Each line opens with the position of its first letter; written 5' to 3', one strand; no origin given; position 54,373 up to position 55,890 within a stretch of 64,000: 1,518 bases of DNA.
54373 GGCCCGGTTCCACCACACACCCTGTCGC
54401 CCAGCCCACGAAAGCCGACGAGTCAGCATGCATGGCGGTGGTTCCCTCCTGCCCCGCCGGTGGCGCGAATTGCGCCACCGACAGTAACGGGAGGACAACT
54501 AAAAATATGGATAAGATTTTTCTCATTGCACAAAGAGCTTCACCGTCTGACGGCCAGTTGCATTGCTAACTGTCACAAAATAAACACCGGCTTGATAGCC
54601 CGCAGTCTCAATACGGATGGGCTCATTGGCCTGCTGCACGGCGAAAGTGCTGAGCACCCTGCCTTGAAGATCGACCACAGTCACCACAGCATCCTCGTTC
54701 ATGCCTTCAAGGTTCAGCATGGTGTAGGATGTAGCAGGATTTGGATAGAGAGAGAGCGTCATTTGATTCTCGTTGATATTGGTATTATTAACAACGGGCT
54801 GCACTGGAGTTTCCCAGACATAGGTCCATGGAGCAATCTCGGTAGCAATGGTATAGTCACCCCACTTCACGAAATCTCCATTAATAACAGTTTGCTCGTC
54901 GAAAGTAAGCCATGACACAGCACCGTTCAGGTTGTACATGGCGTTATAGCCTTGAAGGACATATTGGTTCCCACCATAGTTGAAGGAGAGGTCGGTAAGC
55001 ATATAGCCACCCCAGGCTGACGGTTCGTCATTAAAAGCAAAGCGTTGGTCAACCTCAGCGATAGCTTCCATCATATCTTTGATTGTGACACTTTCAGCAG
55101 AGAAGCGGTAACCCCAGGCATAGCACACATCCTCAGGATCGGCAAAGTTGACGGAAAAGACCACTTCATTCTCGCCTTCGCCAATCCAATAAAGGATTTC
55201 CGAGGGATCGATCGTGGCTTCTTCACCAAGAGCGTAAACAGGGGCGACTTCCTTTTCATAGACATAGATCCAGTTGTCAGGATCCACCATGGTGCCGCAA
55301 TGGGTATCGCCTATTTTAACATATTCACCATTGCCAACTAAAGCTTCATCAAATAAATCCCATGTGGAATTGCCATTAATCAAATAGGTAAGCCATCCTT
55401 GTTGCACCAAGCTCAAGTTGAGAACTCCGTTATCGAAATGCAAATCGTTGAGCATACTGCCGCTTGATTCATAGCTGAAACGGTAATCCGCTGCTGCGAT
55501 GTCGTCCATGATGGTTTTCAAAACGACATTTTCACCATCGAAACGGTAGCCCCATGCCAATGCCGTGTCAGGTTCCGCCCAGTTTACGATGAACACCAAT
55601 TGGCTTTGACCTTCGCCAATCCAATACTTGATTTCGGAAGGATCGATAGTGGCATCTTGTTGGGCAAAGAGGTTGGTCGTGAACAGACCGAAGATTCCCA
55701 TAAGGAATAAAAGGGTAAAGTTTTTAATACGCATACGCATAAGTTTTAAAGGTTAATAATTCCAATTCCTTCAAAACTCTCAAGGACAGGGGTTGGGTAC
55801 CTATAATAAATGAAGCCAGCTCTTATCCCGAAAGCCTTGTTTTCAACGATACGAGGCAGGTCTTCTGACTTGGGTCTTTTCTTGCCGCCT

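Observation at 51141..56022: B12-riboswitch-controlled operon of T9SS-sorted surface proteins without a TonB-dependent transporter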

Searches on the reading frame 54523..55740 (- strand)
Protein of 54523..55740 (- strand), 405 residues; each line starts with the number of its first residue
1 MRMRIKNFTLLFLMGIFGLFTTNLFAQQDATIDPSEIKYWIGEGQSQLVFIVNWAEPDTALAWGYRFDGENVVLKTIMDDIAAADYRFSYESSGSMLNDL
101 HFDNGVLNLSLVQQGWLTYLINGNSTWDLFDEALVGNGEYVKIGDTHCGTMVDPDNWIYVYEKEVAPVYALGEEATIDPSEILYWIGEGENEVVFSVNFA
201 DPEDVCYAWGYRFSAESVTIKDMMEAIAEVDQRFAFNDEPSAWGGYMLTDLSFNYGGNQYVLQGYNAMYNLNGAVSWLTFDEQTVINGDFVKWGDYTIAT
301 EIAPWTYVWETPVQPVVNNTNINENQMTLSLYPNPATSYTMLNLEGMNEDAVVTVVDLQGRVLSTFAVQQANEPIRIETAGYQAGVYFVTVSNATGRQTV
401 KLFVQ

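Call 5: search_protein_families(library=pfam, proteins=[window:54523-55740:-], max_evalue=0.1)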
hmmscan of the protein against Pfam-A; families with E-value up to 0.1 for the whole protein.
window:54523-55740:- (405 aa): 2 families
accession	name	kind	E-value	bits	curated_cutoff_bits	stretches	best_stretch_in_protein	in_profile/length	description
PF18962.6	Por_Secre_tail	-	1.6e-11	44.7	27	1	331-404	1-75/75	Secretion system C-terminal sorting domain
PF11589.14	DUF3244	-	0.049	14.1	25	0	343-396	34-88/96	Domain of unknown function (DUF3244)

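Call 6: search_protein_families(library=ncbifam, proteins=[window:54523-55740:-], max_evalue=0.1)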
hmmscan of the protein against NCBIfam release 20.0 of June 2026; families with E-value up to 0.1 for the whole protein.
window:54523-55740:- (405 aa): 3 families
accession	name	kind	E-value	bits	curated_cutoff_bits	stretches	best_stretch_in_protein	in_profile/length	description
TIGR04183.1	Por_Secre_tail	domain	9.7e-12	44.7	23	1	331-405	1-72/72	T9SS type A sorting domain-containing protein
NF038113.1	T9SSA_dep_M36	equivalog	3.9e-08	31.9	885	1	316-405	782-869/869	T9SS-dependent M36 family metallopeptidase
NF050177.1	TapA_OM_Porphy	equivalog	1.3e-06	27.4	500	1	318-404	460-543/544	TapA/TapC family T9SS-dependent outer membrane protein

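Call 10: find_homologous_proteins(query=window:54523-55740:-)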
Query window:54523-55740:- (405 aa): 1197 proteins with E <= 0.001 among 3671 candidates; the best 120 are listed.
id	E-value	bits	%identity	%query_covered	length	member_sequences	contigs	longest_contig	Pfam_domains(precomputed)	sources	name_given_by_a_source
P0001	2.6e-274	928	81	78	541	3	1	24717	PF18962.8,PF14478.13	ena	-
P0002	7.2e-271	916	98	100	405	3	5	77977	PF18962.8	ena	-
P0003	2.3e-270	915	49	93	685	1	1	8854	PF18962.8,PF14478.13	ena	-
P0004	3.5e-270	914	49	93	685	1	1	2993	PF18962.8,PF14478.13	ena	-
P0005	8.9e-257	870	48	93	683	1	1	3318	PF18962.8,PF14478.13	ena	-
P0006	1.2e-254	863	49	93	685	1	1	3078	PF18962.8,PF14478.13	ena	-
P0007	6.0e-246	834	88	100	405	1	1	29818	PF18962.8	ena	-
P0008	2.3e-245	832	88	100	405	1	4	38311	PF18962.8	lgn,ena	-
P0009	3.9e-245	832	88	100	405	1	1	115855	PF18962.8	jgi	jgi:hypothetical protein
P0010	1.6e-238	810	49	93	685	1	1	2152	PF18962.8,PF14478.13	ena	-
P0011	2.2e-234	796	73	78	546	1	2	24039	PF18962.8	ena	-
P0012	4.3e-229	779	48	93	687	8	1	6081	PF18962.8,PF14478.13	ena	-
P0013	4.6e-224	762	49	93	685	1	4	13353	PF18962.8,PF14478.13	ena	-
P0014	1.2e-223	761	66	78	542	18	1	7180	PF18962.8,PF14478.13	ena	-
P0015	9.0e-223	758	49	93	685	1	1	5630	PF18962.8,PF14478.13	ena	-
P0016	4.3e-216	736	78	100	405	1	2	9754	PF18962.8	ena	-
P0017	8.6e-214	728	77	100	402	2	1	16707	PF18962.8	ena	-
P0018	4.6e-213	726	79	100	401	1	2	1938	PF18962.8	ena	-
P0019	8.1e-213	725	76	100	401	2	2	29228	PF18962.8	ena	-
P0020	8.9e-213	725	79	100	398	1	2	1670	PF18962.8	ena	-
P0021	5.5e-211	719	51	93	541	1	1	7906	PF18962.8,PF14478.13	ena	-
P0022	5.6e-211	719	78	100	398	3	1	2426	PF18962.8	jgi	-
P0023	4.3e-210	716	49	93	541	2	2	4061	PF18962.8,PF14478.13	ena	-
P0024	9.5e-210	715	77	100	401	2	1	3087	PF18962.8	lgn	-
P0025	1.0e-209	715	78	100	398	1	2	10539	PF18962.8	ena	-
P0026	4.1e-209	713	50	93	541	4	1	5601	PF18962.8,PF14478.13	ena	-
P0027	5.9e-209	712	76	100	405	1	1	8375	PF18962.8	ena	-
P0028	4.0e-203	693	51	93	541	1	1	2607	PF18962.8,PF14478.13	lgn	-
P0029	2.2e-202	691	62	76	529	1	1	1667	PF18962.8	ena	-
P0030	2.8e-202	690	76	100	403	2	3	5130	PF18962.8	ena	-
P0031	1.8e-201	688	49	93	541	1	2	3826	PF18962.8,PF14478.13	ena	-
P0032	2.5e-201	687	49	93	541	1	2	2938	PF18962.8,PF14478.13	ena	-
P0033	5.7e-201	686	49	93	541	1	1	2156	PF18962.8,PF14478.13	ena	-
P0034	1.7e-200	684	73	100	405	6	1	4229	PF18962.8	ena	-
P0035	3.6e-199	680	74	100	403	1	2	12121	PF18962.8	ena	-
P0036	5.4e-199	680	74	100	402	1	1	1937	PF18962.8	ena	-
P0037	1.2e-197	675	56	78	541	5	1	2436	PF18962.8,PF14478.13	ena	-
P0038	2.6e-197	674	73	100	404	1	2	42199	PF18962.8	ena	-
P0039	4.3e-197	673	74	100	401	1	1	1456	PF18962.8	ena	-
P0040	4.4e-197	673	72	100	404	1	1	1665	PF18962.8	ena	-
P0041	1.2e-196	672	73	100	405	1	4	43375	PF18962.8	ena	-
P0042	2.0e-196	671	72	100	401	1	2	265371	PF18962.8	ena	-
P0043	3.8e-196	670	73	100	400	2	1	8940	PF18962.8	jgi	jgi:hypothetical protein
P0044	5.3e-196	670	72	100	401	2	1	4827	PF18962.8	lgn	-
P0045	1.0e-195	669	73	100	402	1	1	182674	PF18962.8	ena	-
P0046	1.2e-195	669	73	100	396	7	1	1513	PF18962.8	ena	-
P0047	1.8e-195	668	55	93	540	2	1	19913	PF18962.8,PF14478.13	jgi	jgi:hypothetical protein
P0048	3.2e-195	667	75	97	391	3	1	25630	PF18962.8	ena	-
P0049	6.8e-195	666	72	100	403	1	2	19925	PF18962.8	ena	-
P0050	1.3e-194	665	72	100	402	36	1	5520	PF18962.8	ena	-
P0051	5.8e-194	663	72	100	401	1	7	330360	PF18962.8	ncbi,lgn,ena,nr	ncbi:MAG: T9SS type A sorting domain-containing protein [Bacteroidales bacterium]|nr:T9SS type A sor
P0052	1.2e-193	662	72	100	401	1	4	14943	PF18962.8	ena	-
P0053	1.0e-192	659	71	100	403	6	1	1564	PF18962.8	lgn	-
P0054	1.4e-192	658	72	99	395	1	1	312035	PF18962.8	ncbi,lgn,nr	ncbi:MAG: T9SS type A sorting domain-containing protein [Bacteroidales bacterium]|nr:T9SS type A sor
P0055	2.2e-192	658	72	100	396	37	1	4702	PF18962.8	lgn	-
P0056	2.8e-192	657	73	99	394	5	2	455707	PF18962.8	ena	-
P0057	7.9e-192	656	48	93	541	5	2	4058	PF18962.8,PF14478.13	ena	-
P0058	7.2e-191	653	72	99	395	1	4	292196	PF18962.8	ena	-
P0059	1.0e-190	652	72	100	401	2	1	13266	PF18962.8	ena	-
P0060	1.3e-190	652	55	78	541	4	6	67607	PF18962.8,PF14478.13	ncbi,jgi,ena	jgi:hypothetical protein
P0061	2.5e-190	651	72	99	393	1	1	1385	PF18962.8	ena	-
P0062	3.9e-190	650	72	99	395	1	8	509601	PF18962.8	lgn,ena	-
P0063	5.1e-190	650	72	99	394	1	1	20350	PF18962.8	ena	-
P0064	5.4e-190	650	72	100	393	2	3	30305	PF18962.8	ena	-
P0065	7.1e-190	650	72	99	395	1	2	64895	PF18962.8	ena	-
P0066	8.8e-190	649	72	99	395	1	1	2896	PF18962.8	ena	-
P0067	1.2e-189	649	73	99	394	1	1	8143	PF18962.8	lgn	-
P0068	1.3e-189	649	69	100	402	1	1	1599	PF18962.8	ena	-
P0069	1.6e-189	648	71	99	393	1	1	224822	PF18962.8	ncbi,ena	-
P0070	1.7e-189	648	71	100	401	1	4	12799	PF18962.8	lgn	-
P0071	1.8e-189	648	72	99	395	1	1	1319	PF18962.8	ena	-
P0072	2.6e-189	648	71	99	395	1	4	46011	PF18962.8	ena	-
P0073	3.3e-189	647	71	100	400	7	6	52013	PF18962.8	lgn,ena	-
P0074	4.3e-189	647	73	98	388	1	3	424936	PF18962.8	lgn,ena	-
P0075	5.8e-189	647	73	99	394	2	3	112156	PF18962.8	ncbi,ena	-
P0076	6.0e-189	646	70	100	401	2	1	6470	PF18962.8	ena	-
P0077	7.7e-189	646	72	99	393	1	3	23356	PF18962.8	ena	-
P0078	1.8e-188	645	73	96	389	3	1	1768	PF18962.8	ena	-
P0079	1.9e-188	645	71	99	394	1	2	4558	PF18962.8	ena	-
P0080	2.4e-188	644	71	99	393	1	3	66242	PF18962.8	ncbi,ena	-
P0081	2.7e-188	644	71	99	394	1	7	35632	PF18962.8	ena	-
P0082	3.0e-188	644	72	99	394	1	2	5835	PF18962.8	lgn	-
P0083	3.2e-188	644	71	99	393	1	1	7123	PF18962.8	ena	-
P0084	4.3e-188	644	69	100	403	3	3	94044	PF18962.8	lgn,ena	-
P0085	5.8e-188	643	72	97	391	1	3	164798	PF18962.8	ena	-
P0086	1.4e-187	642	49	93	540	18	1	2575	PF18962.8,PF14478.13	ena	-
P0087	1.8e-187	642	71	99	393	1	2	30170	PF18962.8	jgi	jgi:hypothetical protein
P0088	4.5e-187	640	70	100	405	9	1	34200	PF18962.8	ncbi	-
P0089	8.8e-187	639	72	98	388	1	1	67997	PF18962.8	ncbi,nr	ncbi:MAG: T9SS type A sorting domain-containing protein [Bacteroidales bacterium]|nr:T9SS type A sor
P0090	1.5e-186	639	69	99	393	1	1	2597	PF18962.8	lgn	-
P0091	1.6e-186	638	70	99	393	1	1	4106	PF18962.8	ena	-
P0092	1.7e-186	638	70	99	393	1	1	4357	PF18962.8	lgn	-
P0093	1.7e-186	638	70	100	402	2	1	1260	PF18962.8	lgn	-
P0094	2.4e-186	638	70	99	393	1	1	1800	PF18962.8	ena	-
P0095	2.4e-186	638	71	99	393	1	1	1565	PF18962.8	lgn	-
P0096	2.4e-186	638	70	99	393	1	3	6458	PF18962.8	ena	-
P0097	2.7e-186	638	71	99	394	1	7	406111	PF18962.8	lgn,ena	-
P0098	3.2e-186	638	70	100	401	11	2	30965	PF18962.8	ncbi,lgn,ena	-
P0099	5.2e-186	637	71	99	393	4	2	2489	PF18962.8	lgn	-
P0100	6.1e-186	637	71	99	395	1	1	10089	PF18962.8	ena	-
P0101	7.3e-186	636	71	99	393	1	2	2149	PF18962.8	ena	-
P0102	8.0e-186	636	68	100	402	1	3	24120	PF18962.8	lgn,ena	-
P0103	1.5e-185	635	70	99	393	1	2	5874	PF18962.8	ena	-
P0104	1.7e-185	635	70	99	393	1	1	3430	PF18962.8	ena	-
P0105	1.7e-185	635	71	95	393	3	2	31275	PF18962.8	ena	-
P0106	1.9e-185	635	70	99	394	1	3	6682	PF18962.8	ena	-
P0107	2.2e-185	635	71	98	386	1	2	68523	PF18962.8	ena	-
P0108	2.3e-185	635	70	99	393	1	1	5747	PF18962.8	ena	-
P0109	2.8e-185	634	71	99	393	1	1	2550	PF18962.8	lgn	-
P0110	4.8e-185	634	70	99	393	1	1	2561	PF18962.8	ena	-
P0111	5.5e-185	633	71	99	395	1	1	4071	PF18962.8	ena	-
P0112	6.1e-185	633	69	100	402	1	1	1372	PF18962.8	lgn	-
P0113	7.0e-185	633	70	99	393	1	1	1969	PF18962.8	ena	-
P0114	1.1e-184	632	70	99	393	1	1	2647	PF18962.8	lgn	-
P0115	1.3e-184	632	72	99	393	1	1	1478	PF18962.8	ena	-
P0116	1.3e-184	632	70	99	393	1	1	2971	PF18962.8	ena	-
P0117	1.4e-184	632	69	100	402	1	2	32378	PF18962.8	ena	-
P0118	1.9e-184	632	70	99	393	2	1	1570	PF18962.8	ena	-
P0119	2.6e-184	631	68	100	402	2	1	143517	PF18962.8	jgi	jgi:hypothetical protein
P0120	3.2e-184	631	69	99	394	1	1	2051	PF18962.8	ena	-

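Call 20: search_solved_structures(query=window:54523-55740:-, max_evalue=1, show_alignments=2)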
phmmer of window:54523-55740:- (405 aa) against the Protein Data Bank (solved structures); distinct sequences matched with E-value up to 1: 1.
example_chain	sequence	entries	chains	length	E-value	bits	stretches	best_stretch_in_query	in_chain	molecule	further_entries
8qb1_A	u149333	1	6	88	0.27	13.5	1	329-401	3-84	Mirolase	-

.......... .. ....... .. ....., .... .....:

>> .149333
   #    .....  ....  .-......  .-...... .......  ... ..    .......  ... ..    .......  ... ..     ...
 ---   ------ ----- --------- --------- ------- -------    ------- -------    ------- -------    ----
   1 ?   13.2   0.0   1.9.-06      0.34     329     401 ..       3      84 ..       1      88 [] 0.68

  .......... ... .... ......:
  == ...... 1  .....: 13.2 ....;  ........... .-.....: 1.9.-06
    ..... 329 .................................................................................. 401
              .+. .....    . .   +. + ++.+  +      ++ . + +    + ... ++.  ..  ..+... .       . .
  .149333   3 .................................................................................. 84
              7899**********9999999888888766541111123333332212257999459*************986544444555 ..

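Call 21: find_encoding_contigs(protein=window:54523-55740:-, flank=10000, max_places=4)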
Protein window:54523-55740:- (405 aa): 9 contigs read that carry it; 4 places shown.
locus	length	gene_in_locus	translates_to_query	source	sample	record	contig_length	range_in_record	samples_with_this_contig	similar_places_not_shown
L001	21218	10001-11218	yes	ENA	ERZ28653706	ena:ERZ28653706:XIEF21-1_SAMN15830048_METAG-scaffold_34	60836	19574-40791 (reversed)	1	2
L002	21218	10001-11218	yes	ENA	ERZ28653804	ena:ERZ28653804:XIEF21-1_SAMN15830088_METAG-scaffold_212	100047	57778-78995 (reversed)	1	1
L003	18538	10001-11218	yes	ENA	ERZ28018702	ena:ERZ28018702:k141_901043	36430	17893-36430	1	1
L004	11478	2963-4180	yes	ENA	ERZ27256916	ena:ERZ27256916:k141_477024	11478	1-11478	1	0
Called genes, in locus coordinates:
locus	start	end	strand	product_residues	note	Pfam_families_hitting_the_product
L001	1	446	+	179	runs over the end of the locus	PF04542:Sigma70_r2, PF08281:Sigma70_r4_2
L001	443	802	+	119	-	-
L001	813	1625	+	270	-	-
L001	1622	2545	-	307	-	PF04055:Radical_SAM, PF16199:Radical_SAM_C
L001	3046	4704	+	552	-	-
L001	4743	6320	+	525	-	PF20094:GWxTD_dom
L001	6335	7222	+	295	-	PF03279:Lip_A_acyltrans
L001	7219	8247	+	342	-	PF00535:Glycos_transf_2, PF13641:Glyco_tranf_2_3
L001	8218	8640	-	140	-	PF01220:DHquinase_II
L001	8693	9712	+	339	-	PF00248:Aldo_ket_red, PF13187:Fer4_9 (faint), PF13534:Fer4_17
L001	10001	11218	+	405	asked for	PF18962:Por_Secre_tail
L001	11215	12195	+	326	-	PF18962:Por_Secre_tail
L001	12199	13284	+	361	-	PF21959:DUF6923 (faint), PF16819:DUF5074, PF01436:NHL (faint)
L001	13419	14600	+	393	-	PF01497:Peripla_BP_2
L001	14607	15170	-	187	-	-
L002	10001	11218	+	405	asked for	PF18962:Por_Secre_tail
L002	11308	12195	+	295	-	PF18962:Por_Secre_tail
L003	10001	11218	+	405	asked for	PF18962:Por_Secre_tail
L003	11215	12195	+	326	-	PF18962:Por_Secre_tail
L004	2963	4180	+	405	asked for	PF18962:Por_Secre_tail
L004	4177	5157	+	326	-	PF18962:Por_Secre_tail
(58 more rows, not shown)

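Call 22: find_encoding_contigs(protein=P0051, flank=10000, max_places=3)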
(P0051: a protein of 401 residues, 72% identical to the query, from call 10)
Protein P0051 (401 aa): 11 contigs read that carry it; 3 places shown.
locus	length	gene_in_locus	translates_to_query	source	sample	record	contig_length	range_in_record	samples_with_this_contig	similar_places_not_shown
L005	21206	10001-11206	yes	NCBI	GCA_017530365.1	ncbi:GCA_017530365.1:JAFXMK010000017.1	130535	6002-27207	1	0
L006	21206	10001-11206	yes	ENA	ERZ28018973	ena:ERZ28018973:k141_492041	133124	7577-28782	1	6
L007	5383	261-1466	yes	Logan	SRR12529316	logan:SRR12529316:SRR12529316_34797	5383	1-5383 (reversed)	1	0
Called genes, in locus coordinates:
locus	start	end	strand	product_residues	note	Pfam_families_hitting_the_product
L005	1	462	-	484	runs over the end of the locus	-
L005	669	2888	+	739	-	PF13734:Inhibitor_I69, PF01640:Peptidase_C10, PF18962:Por_Secre_tail (weak)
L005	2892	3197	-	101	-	PF18962:Por_Secre_tail (weak)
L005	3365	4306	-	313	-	PF04055:Radical_SAM, PF16199:Radical_SAM_C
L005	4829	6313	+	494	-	PF20094:GWxTD_dom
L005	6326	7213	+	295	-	PF03279:Lip_A_acyltrans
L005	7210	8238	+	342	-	PF00535:Glycos_transf_2, PF10111:Glyco_tranf_2_2 (faint), PF13641:Glyco_tranf_2_3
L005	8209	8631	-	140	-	PF01220:DHquinase_II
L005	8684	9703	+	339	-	PF00248:Aldo_ket_red, PF13187:Fer4_9 (weak), PF13534:Fer4_17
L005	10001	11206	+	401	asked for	PF18962:Por_Secre_tail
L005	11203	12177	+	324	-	PF18962:Por_Secre_tail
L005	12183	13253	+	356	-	PF16819:DUF5074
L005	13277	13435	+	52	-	PF14375:Cys_rich_CWC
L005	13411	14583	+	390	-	PF01497:Peripla_BP_2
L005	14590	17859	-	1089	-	PF26549:Tricorn_N, PF26550:Tricorn_2nd (weak), PF26549:Tricorn_N, PF26550:Tricorn_2nd, PF07676:PD40, PF14684:Tricorn_C1, PF14685:PDZ_Tricorn, PF03572:Peptidase_S41, +5 more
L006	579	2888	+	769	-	PF13734:Inhibitor_I69, PF01640:Peptidase_C10, PF18962:Por_Secre_tail (weak)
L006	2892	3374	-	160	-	PF18962:Por_Secre_tail (weak)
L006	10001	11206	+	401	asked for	PF18962:Por_Secre_tail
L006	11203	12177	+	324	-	PF18962:Por_Secre_tail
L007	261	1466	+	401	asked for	PF18962:Por_Secre_tail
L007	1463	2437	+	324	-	PF18962:Por_Secre_tail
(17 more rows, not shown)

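Call 23: find_encoding_contigs(protein=P0060, flank=10000, max_places=3)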
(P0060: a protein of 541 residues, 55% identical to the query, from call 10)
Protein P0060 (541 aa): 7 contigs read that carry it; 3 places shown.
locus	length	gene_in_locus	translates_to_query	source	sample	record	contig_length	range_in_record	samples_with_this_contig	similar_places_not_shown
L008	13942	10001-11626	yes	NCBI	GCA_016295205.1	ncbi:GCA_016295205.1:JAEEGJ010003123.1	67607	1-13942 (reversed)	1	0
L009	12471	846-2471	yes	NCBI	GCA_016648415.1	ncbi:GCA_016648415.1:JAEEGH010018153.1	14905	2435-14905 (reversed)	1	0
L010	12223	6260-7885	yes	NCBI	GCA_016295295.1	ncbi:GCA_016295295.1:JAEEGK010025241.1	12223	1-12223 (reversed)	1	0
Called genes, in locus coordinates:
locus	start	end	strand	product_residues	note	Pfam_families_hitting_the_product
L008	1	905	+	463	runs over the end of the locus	PF03616:Glt_symporter (weak)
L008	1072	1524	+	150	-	-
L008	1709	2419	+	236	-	-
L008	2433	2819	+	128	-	-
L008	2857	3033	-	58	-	-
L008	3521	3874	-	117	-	PF01245:Ribosomal_L19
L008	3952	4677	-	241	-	PF01746:tRNA_m1G_MT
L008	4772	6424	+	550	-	PF00082:Peptidase_S8, PF18962:Por_Secre_tail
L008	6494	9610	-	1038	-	PF18998:Flg_new_2, PF18962:Por_Secre_tail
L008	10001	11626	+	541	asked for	PF14478:DUF4430 (faint), PF18962:Por_Secre_tail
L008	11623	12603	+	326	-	PF18962:Por_Secre_tail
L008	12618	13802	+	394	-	PF16819:DUF5074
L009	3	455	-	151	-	?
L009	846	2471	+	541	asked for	PF14478:DUF4430 (faint), PF18962:Por_Secre_tail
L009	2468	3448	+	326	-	PF18962:Por_Secre_tail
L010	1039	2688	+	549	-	PF00082:Peptidase_S8, PF18962:Por_Secre_tail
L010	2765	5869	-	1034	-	PF18998:Flg_new_2, PF18962:Por_Secre_tail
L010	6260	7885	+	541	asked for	PF14478:DUF4430 (faint), PF18962:Por_Secre_tail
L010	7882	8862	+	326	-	PF18962:Por_Secre_tail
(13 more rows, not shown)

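Call 24: find_encoding_contigs(protein=P0013, flank=10000, max_places=3)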
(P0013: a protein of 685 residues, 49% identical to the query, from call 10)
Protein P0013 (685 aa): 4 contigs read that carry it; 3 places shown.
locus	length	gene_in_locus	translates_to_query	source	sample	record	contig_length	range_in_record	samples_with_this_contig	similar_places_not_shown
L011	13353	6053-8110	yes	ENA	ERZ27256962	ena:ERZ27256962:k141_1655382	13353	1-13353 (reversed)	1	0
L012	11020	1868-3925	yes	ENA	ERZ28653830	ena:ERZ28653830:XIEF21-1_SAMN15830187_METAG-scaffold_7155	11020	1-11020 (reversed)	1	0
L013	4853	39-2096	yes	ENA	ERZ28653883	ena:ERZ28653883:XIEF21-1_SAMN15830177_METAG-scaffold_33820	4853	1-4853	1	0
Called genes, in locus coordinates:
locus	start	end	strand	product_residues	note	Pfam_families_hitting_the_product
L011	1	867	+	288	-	?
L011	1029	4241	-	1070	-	PF18998:Flg_new_2, PF18962:Por_Secre_tail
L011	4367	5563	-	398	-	PF13173:AAA_14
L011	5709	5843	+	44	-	-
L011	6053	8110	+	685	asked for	PF14478:DUF4430 (faint), PF18962:Por_Secre_tail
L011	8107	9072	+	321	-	PF18962:Por_Secre_tail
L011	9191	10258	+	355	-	PF16819:DUF5074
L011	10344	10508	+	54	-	PF14375:Cys_rich_CWC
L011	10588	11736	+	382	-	PF01497:Peripla_BP_2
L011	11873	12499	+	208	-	-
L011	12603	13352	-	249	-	?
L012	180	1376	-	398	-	PF13173:AAA_14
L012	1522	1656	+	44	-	-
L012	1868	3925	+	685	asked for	PF14478:DUF4430 (faint), PF18962:Por_Secre_tail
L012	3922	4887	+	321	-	PF18962:Por_Secre_tail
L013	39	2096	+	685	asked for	PF14478:DUF4430 (faint), PF18962:Por_Secre_tail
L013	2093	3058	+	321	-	PF18962:Por_Secre_tail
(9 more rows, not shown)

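Call 26: search_protein_families(library=pfam, proteins=[P0003, P0060], max_evalue=10)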
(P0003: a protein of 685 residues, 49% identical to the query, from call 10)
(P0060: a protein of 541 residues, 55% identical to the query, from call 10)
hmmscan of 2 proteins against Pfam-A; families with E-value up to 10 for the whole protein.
P0003 (685 aa): 7 families
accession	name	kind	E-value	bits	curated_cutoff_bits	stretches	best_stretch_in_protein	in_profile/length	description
PF14478.12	DUF4430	-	1.1e-20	74.3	23.8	4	111-140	39-68/72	Domain of unknown function (DUF4430)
PF18962.6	Por_Secre_tail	-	3e-13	50.3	27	1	611-684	1-75/75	Secretion system C-terminal sorting domain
PF23638.1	DUF7145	-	0.021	15.3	28.2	1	547-620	11-83/111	Domain of unknown function (DUF7145)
PF00407.25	Bet_v_1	-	0.088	13.2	22.4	0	482-519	47-84/151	Pathogenesis-related protein Bet v 1 family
PF06265.16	YutD-like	-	0.11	13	25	0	511-528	27-44/85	Putative antitoxin YutD-like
PF13411.12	MerR_1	-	0.17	12.5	21.6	0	311-330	5-24/69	MerR HTH family regulatory protein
PF21268.3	Helic-prim_T7_N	-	0.92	10.2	27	0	112-125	20-33/59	Bacteriophage T7 DNA helicase/primase, N-terminal a+b fold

P0060 (541 aa): 4 families
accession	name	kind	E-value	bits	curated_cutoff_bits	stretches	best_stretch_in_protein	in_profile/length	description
PF14478.12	DUF4430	-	1.6e-14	54.5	23.8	3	111-140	39-68/72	Domain of unknown function (DUF4430)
PF18962.6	Por_Secre_tail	-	2.2e-11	44.3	27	1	469-540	3-75/75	Secretion system C-terminal sorting domain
PF23638.1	DUF7145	-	0.0044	17.4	28.2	2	258-305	11-57/111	Domain of unknown function (DUF7145)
PF06952.16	PsiA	-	2.1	8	25.3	1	382-447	122-189/237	PsiA protein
